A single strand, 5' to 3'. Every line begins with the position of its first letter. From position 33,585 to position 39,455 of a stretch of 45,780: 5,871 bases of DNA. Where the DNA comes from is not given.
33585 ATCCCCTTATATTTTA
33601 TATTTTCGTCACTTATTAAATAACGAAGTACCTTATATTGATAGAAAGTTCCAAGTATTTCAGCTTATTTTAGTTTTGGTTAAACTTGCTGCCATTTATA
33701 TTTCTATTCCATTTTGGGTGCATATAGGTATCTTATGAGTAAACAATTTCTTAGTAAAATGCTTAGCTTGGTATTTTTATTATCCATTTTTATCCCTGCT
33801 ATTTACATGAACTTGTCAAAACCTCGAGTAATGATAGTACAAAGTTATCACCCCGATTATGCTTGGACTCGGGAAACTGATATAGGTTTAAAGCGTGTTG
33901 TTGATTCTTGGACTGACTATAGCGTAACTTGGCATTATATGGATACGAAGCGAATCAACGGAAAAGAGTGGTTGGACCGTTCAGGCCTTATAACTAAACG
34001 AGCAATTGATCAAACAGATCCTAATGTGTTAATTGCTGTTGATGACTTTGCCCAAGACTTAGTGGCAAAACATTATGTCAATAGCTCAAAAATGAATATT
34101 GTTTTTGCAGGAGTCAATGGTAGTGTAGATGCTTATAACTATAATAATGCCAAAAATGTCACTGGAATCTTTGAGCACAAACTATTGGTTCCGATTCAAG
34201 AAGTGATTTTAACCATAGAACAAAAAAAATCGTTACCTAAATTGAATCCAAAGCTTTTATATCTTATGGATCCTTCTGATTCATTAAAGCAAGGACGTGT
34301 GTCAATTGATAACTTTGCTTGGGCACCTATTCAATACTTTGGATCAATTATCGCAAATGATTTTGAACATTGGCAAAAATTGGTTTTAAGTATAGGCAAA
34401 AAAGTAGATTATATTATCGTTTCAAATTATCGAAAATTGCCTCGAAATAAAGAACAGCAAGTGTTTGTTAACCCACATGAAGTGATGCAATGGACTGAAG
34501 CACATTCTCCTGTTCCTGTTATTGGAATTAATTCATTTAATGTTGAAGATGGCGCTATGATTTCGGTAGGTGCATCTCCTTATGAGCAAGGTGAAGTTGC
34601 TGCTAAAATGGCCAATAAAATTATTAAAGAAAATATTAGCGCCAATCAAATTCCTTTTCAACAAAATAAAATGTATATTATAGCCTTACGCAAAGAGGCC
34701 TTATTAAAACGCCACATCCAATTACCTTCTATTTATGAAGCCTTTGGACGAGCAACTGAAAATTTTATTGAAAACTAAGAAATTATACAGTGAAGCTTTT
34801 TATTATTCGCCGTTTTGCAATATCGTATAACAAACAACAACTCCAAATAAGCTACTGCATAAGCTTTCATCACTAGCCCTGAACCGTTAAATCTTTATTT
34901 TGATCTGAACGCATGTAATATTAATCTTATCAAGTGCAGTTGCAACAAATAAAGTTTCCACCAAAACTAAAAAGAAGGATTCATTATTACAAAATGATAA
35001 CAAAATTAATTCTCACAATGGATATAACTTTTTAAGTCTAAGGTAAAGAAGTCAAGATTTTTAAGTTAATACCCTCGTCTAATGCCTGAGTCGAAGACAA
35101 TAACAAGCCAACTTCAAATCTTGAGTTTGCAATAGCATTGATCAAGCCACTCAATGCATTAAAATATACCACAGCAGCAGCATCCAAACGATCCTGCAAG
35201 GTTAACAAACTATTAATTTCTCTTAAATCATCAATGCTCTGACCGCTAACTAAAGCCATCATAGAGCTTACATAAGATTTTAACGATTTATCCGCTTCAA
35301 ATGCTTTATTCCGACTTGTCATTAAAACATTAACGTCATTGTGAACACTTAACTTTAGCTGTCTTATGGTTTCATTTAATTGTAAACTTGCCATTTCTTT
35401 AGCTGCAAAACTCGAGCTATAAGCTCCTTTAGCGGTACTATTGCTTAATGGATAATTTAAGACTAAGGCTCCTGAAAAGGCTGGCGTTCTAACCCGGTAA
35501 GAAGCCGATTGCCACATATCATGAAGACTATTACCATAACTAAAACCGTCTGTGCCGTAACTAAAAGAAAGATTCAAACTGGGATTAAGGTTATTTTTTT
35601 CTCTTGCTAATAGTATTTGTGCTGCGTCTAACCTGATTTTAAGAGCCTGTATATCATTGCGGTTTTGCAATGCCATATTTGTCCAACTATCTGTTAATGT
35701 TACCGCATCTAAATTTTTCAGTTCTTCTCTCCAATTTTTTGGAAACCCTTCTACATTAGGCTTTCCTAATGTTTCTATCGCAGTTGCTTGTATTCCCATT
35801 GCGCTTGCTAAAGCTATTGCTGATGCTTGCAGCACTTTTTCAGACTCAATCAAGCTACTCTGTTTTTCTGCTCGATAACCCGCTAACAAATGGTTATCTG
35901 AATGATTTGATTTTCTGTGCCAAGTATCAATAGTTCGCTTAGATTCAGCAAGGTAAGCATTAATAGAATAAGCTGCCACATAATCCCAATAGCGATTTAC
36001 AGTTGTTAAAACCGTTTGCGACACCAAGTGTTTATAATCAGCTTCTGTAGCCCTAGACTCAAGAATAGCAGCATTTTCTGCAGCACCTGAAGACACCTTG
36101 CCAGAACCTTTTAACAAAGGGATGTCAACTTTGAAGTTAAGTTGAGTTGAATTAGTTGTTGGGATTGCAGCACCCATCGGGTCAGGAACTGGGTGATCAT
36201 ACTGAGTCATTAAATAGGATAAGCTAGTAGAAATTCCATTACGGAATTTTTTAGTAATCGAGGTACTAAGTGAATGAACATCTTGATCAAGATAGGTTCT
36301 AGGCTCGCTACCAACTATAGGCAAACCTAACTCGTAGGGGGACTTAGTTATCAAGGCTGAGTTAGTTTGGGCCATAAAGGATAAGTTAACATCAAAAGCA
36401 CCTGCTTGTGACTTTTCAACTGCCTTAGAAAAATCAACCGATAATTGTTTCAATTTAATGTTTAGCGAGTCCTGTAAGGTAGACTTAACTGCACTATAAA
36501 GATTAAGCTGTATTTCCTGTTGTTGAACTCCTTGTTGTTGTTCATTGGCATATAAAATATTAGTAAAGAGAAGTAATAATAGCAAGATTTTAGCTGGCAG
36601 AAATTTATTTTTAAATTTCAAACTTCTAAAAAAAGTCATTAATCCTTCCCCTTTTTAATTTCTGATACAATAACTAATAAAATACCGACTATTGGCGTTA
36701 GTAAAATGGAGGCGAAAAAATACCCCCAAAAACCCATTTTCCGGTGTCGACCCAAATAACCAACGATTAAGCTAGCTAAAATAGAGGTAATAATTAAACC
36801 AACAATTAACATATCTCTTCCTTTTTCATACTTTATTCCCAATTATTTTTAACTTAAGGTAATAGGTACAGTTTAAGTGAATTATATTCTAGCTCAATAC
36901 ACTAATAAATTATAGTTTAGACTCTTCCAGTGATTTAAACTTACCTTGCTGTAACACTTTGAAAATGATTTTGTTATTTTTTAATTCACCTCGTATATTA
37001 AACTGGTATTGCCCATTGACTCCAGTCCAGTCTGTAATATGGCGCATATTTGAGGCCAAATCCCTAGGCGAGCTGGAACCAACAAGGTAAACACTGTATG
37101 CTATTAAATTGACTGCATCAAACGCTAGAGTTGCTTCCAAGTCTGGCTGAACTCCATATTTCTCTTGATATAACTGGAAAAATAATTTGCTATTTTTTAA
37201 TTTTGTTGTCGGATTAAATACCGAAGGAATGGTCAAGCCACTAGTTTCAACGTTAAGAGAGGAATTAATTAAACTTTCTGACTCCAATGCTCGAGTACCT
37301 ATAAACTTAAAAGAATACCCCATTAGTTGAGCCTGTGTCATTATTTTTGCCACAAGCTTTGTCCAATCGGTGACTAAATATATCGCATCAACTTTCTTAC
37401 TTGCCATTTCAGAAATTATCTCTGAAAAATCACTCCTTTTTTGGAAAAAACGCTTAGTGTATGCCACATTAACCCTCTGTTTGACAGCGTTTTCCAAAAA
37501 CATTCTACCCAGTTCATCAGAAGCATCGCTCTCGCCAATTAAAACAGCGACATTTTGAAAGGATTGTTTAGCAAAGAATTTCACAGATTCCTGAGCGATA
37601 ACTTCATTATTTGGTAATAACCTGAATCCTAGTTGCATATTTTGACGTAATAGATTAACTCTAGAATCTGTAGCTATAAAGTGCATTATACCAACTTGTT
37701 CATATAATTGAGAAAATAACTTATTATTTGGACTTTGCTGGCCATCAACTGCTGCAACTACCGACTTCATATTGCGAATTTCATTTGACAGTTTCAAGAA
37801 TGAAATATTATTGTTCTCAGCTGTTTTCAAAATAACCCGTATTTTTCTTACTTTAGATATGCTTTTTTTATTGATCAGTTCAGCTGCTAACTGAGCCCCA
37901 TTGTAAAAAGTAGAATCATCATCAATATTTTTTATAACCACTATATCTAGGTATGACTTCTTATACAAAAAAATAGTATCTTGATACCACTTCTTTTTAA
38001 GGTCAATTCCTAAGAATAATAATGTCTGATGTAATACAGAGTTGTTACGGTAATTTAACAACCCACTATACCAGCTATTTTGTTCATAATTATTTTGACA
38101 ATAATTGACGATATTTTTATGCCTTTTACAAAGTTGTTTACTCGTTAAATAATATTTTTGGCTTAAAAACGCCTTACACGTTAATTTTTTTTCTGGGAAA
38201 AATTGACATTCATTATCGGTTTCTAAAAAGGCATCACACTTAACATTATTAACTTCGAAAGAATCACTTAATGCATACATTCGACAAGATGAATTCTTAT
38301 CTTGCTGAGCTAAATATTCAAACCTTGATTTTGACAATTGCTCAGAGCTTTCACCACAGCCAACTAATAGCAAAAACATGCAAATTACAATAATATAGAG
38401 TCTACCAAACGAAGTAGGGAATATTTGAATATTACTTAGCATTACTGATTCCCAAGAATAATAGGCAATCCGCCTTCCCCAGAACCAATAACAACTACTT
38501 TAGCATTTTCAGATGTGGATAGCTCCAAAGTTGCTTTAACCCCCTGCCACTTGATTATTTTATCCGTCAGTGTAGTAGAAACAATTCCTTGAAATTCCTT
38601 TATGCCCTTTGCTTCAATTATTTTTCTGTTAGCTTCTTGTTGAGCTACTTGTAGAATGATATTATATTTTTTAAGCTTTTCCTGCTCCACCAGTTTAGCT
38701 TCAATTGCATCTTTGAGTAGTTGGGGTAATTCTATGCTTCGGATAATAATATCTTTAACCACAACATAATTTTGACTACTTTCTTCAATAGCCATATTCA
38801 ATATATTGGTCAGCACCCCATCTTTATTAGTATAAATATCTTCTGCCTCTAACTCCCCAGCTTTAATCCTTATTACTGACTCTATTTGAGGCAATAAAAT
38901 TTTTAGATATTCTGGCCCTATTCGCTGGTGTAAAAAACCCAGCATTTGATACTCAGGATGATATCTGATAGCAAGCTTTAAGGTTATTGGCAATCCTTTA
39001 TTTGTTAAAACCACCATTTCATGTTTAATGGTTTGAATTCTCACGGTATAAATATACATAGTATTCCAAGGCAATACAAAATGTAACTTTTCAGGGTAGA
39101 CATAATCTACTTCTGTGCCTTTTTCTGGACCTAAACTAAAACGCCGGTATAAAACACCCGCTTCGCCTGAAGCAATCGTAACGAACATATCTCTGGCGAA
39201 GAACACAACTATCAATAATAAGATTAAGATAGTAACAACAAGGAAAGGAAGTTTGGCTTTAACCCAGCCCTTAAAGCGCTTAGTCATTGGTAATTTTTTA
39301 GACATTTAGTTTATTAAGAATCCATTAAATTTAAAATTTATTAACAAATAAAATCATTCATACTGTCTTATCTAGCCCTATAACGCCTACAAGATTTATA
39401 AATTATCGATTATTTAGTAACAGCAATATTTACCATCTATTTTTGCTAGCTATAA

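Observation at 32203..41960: Two diverged, convergently oriented copies of a translationally coupled permease plus membrane-anchored binding-protein cassette: possible new binding-protein-dependent secondary transporter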

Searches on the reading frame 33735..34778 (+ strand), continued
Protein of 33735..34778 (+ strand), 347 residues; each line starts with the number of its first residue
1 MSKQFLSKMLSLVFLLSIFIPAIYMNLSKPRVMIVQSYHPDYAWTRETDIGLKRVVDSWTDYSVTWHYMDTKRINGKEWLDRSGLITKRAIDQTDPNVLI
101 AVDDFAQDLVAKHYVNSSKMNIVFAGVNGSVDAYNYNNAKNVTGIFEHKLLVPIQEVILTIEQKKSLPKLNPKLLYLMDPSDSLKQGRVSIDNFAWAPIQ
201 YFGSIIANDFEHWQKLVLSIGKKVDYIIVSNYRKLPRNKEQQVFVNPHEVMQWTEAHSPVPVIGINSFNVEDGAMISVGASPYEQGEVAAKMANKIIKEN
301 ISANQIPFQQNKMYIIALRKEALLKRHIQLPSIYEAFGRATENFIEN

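Call 81: search_protein_families(library=pfam, proteins=[P0361, P0364, P0367, P0370, P0375, P0353, P0288, P0252, P0249, P0298], max_evalue=0.001)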
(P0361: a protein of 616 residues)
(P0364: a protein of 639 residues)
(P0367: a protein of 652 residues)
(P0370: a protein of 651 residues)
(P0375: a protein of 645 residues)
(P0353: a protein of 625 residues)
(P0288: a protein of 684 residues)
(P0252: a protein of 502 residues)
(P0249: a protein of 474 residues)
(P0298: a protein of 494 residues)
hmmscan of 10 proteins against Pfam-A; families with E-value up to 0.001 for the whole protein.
P0361 (616 aa): 3 families
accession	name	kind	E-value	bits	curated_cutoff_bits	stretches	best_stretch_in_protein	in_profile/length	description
PF04392.18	ABC_sub_bind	-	4.3e-30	105.4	25.9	2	44-313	17-289/293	ABC transporter substrate binding protein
PF13377.12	Peripla_BP_3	-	0.00036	21.1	26.5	0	331-398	20-87/167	Periplasmic binding protein-like domain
PF00532.27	Peripla_BP_1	-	0.00043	20.3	22.2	0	336-428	15-98/281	Periplasmic binding proteins and sugar binding domain of LacI family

P0364 (639 aa): 3 families
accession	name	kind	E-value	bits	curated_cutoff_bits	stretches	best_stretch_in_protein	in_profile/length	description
PF04392.18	ABC_sub_bind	-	4.4e-39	134.9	25.9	2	52-325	15-284/293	ABC transporter substrate binding protein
PF13458.12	Peripla_BP_6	-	9.4e-08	32.5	31.7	1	62-220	39-192/343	Periplasmic binding protein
PF13407.12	Peripla_BP_4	-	8.6e-07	29.2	35.1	0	337-436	119-217/258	Periplasmic binding protein domain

P0367 (652 aa): 1 family
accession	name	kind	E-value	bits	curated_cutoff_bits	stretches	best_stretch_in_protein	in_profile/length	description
PF04392.18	ABC_sub_bind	-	3.9e-26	92.4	25.9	2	102-336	47-286/293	ABC transporter substrate binding protein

P0370 (651 aa): 1 family
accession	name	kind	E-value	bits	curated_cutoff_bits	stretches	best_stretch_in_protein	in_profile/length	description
PF04392.18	ABC_sub_bind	-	4.4e-21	75.8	25.9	2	57-328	16-290/293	ABC transporter substrate binding protein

P0375 (645 aa): 1 family
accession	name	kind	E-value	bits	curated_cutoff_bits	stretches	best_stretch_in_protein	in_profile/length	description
PF04392.18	ABC_sub_bind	-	1.1e-28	100.8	25.9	2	61-327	15-285/293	ABC transporter substrate binding protein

P0353 (625 aa): 3 families
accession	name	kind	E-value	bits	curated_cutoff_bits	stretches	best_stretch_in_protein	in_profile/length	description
PF04392.18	ABC_sub_bind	-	1.5e-24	87.2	25.9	2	345-621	14-289/293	ABC transporter substrate binding protein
PF19512.4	DUF6046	-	3e-05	24.4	27.4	0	385-454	4-73/122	Domain of unknown function (DUF6046)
PF00899.27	ThiF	-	5.3e-05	22.9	28.1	0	362-425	90-143/238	ThiF family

P0288 (684 aa): 1 family
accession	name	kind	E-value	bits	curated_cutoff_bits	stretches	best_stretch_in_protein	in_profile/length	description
PF04392.18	ABC_sub_bind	-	1.3e-05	25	25.9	1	393-523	150-268/293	ABC transporter substrate binding protein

P0252 (502 aa): 2 families
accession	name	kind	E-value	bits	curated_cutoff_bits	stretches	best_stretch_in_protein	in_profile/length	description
PF04392.18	ABC_sub_bind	-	0.00022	21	25.9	1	260-315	209-263/293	ABC transporter substrate binding protein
PF13464.11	RodZ_C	-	0.00084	19.7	23.9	0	434-485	3-54/72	RodZ C-terminal domain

P0249 (474 aa): 1 family
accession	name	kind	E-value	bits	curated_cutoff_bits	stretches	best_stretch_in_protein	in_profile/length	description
PF04392.18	ABC_sub_bind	-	9.9e-07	28.7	25.9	1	382-459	206-282/293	ABC transporter substrate binding protein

P0298 (494 aa): 1 family
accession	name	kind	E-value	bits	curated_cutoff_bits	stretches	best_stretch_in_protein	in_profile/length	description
PF04392.18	ABC_sub_bind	-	1.4e-06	28.3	25.9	1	367-425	207-264/293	ABC transporter substrate binding protein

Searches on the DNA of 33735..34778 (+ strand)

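Call 85: search_rna_families(sources=[L001, L004, L010, L017, L026, L033, L056, L055, L064, L104], threshold=gathering)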
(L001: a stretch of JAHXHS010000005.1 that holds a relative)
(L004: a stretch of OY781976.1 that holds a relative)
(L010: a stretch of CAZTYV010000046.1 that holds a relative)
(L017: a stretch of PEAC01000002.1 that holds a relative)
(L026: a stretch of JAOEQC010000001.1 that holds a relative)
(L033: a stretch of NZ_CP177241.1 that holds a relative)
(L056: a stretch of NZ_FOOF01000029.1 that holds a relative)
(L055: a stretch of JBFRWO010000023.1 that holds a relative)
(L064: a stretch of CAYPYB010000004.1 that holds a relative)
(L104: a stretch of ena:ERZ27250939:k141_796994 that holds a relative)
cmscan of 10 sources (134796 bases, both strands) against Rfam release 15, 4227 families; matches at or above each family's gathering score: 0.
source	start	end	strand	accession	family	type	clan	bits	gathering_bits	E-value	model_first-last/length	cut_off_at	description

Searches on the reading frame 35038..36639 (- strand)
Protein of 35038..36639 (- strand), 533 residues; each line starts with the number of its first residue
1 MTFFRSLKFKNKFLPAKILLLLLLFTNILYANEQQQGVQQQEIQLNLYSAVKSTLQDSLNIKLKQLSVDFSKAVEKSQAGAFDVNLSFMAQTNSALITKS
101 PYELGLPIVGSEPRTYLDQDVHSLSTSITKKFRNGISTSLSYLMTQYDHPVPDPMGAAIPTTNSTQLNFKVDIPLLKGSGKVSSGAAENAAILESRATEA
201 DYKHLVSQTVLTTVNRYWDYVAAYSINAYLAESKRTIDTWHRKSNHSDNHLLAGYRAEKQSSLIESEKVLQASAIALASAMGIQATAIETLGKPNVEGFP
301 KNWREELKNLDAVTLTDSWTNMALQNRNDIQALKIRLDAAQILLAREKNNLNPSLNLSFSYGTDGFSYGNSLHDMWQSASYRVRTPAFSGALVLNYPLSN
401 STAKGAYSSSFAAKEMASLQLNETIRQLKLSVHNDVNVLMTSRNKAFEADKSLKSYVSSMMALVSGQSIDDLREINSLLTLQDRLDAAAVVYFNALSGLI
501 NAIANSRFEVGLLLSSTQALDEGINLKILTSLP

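Call 6: search_protein_families(library=pfam, proteins=[window:35038-36639:-], max_evalue=0.01)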
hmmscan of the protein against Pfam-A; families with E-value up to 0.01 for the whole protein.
window:35038-36639:- (533 aa): 1 family
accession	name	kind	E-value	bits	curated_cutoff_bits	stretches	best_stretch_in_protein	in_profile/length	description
PF02321.23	OEP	-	7.6e-16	58.9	22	1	318-502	3-178/187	Outer membrane efflux protein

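Call 7: search_protein_families(library=ncbifam, proteins=[window:35038-36639:-], max_evalue=0.01)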
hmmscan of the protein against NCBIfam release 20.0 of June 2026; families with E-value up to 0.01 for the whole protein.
window:35038-36639:- (533 aa): 2 families
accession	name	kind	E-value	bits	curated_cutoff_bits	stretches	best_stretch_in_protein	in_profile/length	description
TIGR01844.1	type_I_sec_TolC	subfamily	2.8e-06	26.6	225.15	1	260-514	172-401/414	TolC family outer membrane protein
TIGR01845.1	outer_NodT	subfamily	0.0001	21.3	210.05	1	152-437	115-385/460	efflux transporter outer membrane subunit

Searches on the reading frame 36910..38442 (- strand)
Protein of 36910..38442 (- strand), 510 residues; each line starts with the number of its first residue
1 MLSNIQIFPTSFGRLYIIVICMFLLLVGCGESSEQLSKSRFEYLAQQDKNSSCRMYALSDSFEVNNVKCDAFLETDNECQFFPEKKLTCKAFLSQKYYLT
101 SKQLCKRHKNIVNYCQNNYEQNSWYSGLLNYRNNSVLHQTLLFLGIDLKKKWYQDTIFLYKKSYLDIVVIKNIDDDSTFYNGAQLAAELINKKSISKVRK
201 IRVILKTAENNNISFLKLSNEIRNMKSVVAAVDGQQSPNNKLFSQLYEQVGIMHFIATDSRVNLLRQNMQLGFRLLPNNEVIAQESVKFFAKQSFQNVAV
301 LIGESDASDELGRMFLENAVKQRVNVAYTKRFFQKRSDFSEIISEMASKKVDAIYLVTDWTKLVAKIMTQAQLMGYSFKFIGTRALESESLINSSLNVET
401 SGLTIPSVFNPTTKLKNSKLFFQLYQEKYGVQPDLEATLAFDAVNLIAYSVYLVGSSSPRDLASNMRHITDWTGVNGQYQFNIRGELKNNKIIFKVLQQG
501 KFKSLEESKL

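Call 6: search_protein_families(library=pfam, proteins=[window:36910-38442:-], max_evalue=0.01)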
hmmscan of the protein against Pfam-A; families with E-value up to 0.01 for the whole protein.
window:36910-38442:- (510 aa): 2 families
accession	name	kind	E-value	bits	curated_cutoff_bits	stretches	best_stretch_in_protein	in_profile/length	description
PF13458.12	Peripla_BP_6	-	1.9e-17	64.4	31.7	1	180-482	22-323/343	Periplasmic binding protein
PF01094.35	ANF_receptor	-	9.1e-16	58.3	25.4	1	182-489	5-342/353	Receptor family ligand binding region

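Call 7: search_protein_families(library=ncbifam, proteins=[window:36910-38442:-], max_evalue=0.01)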
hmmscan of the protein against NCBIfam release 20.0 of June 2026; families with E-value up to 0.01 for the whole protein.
window:36910-38442:- (510 aa): 1 family
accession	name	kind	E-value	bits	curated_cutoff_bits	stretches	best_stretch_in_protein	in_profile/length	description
NF011933.0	PRK15404.1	subfamily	1.2e-14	54.1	477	1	180-492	47-355/370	high-affinity branched-chain amino acid ABC transporter substrate-binding protein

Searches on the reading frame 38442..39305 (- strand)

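Call 6: search_protein_families(library=pfam, proteins=[window:38442-39305:-], max_evalue=0.01)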
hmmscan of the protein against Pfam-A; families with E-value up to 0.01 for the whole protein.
window:38442-39305:- (287 aa): 2 families
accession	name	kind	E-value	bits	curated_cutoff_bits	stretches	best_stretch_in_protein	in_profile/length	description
PF01145.31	Band_7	-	3.3e-20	73.3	23.6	1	43-225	2-172/176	SPFH domain / Band 7 family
PF20347.3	DUF6642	-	0.0068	16.5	27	1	186-268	36-119/182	Family of unknown function (DUF6642)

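Call 7: search_protein_families(library=ncbifam, proteins=[window:38442-39305:-], max_evalue=0.01)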
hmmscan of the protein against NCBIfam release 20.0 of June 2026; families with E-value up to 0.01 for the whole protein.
window:38442-39305:- (287 aa): 0 families
